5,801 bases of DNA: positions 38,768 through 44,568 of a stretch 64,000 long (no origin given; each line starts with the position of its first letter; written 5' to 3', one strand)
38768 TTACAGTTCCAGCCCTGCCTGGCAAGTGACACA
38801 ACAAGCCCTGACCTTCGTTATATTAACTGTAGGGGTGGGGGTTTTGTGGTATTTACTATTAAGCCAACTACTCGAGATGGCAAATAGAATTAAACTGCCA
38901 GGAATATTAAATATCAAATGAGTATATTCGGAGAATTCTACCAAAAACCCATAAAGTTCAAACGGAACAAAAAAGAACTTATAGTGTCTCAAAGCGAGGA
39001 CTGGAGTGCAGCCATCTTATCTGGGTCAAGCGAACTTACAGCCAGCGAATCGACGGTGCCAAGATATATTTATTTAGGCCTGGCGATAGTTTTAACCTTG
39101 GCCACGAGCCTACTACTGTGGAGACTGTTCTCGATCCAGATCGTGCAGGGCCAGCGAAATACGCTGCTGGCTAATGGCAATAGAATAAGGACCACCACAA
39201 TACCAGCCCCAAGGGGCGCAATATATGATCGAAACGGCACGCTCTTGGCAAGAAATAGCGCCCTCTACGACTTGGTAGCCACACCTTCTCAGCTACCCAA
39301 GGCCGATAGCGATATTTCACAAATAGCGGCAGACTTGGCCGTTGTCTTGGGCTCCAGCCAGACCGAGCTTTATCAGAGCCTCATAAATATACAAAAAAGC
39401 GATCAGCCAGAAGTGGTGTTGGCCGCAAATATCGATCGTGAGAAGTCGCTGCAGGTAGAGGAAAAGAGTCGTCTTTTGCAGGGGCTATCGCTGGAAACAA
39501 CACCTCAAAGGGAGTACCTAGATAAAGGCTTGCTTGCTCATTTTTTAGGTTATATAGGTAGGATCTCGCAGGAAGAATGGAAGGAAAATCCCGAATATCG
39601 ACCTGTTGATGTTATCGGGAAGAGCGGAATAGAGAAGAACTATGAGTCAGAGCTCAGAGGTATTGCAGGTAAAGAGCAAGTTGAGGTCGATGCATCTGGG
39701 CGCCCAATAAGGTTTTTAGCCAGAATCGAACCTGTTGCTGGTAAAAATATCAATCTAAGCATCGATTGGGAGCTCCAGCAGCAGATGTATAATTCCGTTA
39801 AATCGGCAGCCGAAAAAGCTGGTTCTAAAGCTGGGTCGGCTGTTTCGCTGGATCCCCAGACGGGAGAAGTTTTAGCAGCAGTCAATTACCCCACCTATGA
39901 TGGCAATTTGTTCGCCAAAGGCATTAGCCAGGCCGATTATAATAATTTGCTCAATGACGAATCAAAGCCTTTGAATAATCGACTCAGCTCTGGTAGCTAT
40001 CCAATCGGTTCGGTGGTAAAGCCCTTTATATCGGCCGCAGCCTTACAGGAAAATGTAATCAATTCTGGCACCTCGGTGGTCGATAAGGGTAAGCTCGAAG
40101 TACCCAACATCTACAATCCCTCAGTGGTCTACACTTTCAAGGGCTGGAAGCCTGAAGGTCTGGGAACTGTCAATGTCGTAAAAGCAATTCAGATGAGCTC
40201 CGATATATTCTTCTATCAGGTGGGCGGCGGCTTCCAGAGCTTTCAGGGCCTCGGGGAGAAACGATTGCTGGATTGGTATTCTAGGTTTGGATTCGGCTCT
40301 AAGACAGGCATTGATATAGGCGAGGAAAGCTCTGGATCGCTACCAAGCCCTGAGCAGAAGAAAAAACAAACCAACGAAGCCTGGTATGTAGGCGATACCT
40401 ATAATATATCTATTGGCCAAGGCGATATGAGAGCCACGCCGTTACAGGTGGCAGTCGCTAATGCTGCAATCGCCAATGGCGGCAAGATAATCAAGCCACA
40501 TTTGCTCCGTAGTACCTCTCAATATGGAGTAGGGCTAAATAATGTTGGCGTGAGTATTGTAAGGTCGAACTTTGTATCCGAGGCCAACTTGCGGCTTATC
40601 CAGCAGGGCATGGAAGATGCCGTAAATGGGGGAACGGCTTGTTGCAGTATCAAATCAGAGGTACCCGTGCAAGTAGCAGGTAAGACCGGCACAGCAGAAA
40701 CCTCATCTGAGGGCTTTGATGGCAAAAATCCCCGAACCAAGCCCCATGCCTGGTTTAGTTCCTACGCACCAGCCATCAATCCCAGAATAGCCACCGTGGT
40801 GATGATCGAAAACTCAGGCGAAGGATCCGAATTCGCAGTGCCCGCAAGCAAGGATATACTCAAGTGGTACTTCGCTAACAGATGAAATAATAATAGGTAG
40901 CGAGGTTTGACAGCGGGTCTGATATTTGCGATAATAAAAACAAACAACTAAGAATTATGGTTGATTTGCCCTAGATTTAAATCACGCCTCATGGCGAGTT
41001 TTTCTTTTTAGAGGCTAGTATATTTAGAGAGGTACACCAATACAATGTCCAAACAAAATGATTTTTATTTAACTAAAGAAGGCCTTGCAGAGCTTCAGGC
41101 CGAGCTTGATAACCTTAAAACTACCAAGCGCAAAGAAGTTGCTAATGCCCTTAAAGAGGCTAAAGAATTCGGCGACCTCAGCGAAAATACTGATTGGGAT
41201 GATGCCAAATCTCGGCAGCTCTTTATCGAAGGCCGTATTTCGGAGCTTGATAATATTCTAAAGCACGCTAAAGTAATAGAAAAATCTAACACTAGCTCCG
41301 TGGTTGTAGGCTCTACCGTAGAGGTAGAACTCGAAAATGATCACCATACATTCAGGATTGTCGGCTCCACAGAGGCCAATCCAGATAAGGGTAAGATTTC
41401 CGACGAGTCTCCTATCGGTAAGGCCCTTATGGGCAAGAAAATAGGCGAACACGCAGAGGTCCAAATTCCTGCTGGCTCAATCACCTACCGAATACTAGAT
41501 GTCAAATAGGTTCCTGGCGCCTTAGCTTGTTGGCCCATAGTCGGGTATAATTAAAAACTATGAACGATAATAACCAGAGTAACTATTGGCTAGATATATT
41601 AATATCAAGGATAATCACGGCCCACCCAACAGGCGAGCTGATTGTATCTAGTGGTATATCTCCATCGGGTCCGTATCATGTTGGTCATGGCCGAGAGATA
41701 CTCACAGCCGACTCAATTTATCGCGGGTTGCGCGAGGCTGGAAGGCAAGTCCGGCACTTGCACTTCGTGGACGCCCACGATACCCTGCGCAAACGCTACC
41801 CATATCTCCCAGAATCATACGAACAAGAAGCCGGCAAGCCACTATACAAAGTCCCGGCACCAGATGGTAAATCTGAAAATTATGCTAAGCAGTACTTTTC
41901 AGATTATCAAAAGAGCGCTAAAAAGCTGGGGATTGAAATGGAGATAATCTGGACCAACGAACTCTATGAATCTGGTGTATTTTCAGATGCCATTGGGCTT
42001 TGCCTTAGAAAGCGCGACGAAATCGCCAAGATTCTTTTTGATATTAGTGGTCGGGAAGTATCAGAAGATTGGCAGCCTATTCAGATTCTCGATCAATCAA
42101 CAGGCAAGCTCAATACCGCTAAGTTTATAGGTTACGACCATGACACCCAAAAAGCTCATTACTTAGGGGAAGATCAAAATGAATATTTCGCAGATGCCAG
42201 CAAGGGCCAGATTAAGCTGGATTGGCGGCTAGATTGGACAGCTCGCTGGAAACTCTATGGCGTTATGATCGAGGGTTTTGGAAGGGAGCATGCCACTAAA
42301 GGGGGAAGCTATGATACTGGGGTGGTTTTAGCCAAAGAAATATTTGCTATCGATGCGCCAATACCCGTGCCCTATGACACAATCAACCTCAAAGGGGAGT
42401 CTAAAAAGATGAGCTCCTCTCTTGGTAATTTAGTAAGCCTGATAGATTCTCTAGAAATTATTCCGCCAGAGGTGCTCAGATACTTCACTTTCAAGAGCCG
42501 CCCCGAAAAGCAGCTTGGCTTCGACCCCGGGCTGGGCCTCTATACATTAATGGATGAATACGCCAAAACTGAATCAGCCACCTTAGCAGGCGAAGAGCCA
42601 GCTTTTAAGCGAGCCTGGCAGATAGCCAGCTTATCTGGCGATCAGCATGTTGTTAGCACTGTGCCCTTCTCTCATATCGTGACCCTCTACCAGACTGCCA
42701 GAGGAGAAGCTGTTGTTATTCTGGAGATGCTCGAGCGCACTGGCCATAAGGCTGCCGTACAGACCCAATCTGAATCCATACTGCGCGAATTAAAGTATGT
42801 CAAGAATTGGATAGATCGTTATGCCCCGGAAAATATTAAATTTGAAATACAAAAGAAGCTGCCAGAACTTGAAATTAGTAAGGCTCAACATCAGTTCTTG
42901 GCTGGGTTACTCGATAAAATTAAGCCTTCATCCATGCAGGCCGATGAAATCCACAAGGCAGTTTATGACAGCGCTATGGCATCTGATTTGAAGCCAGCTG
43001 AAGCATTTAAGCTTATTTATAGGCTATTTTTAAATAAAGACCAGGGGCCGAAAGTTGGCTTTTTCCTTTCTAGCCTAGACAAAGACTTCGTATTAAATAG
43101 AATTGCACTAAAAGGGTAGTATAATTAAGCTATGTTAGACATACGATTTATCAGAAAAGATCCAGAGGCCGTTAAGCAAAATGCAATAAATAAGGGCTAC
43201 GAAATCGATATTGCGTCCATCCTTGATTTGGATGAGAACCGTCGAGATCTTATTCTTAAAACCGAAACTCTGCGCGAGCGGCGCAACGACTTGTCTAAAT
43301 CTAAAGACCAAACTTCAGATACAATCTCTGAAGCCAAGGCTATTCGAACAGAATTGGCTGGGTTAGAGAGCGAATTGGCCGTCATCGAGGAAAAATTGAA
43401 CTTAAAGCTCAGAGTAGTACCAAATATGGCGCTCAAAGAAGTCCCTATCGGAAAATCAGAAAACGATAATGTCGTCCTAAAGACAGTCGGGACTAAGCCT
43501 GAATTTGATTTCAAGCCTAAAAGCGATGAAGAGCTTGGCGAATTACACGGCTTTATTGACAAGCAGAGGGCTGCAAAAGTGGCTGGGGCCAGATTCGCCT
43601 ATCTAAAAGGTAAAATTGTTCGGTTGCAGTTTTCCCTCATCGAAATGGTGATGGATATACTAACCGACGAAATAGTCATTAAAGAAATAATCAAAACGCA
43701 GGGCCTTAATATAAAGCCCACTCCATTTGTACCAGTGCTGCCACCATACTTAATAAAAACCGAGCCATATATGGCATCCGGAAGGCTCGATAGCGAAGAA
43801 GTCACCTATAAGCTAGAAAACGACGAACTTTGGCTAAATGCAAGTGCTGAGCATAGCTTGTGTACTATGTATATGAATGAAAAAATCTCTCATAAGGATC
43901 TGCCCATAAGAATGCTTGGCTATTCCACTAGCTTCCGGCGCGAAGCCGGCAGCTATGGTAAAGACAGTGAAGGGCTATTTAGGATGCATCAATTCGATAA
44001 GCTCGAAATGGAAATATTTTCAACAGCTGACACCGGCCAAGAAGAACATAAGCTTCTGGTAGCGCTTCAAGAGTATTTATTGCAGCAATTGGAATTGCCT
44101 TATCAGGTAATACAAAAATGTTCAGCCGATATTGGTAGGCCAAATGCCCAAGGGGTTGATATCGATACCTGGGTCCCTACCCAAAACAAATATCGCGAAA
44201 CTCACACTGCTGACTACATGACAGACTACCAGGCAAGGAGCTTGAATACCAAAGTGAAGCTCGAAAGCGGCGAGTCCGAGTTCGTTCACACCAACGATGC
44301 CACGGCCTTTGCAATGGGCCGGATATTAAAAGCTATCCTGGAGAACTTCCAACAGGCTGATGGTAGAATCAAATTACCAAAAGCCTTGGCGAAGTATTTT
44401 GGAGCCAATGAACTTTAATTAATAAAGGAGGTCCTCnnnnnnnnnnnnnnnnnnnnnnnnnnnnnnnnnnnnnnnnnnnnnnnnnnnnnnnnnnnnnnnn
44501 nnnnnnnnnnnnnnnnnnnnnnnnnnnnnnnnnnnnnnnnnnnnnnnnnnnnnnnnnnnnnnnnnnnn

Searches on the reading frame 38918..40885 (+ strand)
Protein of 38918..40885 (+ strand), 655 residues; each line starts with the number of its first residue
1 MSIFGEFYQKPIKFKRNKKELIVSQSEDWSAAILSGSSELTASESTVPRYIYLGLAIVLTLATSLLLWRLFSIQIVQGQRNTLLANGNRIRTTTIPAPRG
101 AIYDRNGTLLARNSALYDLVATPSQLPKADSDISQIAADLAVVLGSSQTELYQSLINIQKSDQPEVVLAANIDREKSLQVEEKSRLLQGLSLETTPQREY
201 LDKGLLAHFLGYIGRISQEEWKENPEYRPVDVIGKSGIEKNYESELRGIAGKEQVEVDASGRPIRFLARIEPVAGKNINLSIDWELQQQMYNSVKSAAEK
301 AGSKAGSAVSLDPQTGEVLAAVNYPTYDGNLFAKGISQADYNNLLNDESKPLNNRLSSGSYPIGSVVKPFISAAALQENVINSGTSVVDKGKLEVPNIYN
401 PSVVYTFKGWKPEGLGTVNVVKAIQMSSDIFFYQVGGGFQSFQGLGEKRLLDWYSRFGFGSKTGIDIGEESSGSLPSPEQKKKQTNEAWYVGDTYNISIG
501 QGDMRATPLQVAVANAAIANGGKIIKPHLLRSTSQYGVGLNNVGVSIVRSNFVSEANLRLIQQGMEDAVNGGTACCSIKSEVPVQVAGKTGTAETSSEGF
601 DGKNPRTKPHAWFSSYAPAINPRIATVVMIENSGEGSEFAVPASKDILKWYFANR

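Call 43: search_protein_families(library=pfam, proteins=[window:38918-40885:+], max_evalue=0.0001)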
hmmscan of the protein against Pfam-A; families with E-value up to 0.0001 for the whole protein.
window:38918-40885:+ (655 aa): 2 families
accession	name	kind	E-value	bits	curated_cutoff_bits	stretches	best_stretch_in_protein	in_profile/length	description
PF00905.27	Transpeptidase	-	1.8e-58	198.6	22.1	1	306-649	1-299/299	Penicillin binding protein transpeptidase domain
PF03717.20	PBP_dimer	-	2.9e-44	152.1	24.4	1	95-265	2-177/180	Penicillin-binding Protein dimerisation domain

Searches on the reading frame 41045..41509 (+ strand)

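Call 43: search_protein_families(library=pfam, proteins=[window:41045-41509:+], max_evalue=0.0001)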
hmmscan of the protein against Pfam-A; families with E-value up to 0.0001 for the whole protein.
window:41045-41509:+ (154 aa): 2 families
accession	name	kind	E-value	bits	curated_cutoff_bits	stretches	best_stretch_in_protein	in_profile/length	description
PF03449.20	GreA_GreB_N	-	2.2e-26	92.3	24.5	1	8-77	2-71/71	Transcription elongation factor, N-terminal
PF01272.25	GreA_GreB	-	7.2e-25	87.2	26.9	1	84-154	4-76/77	Transcription elongation factor, GreA/GreB, C-term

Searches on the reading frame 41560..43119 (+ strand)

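Call 44: search_protein_families(library=pfam, proteins=[window:41560-43119:+], max_evalue=0.0001)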
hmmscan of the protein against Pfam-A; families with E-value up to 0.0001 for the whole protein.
window:41560-43119:+ (519 aa): 3 families
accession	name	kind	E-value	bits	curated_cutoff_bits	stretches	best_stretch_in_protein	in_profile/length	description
PF01921.24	tRNA-synt_1f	-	3.6e-93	312.8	27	1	10-355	3-353/360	tRNA synthetases class I (K)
PF09334.17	tRNA-synt_1g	-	1e-07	31.5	20.1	0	278-318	322-362/391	tRNA synthetases class I (M)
PF01406.26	tRNA-synt_1e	-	6e-07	29.6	27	0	279-321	249-291/301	tRNA synthetases class I (C) catalytic domain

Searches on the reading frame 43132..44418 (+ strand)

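Call 44: search_protein_families(library=pfam, proteins=[window:43132-44418:+], max_evalue=0.0001)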
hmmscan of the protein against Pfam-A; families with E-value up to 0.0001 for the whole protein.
window:43132-44418:+ (428 aa): 2 families
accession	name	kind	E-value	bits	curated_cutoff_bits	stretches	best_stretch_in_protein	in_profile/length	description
PF00587.30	tRNA-synt_2b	-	2.4e-32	112.9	29.3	1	229-406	6-179/179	tRNA synthetase class II core domain (G, H, P, S and T)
PF02403.27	Seryl_tRNA_N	-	3.1e-18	66.4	28.2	1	1-99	1-107/108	Seryl-tRNA synthetase N-terminal domain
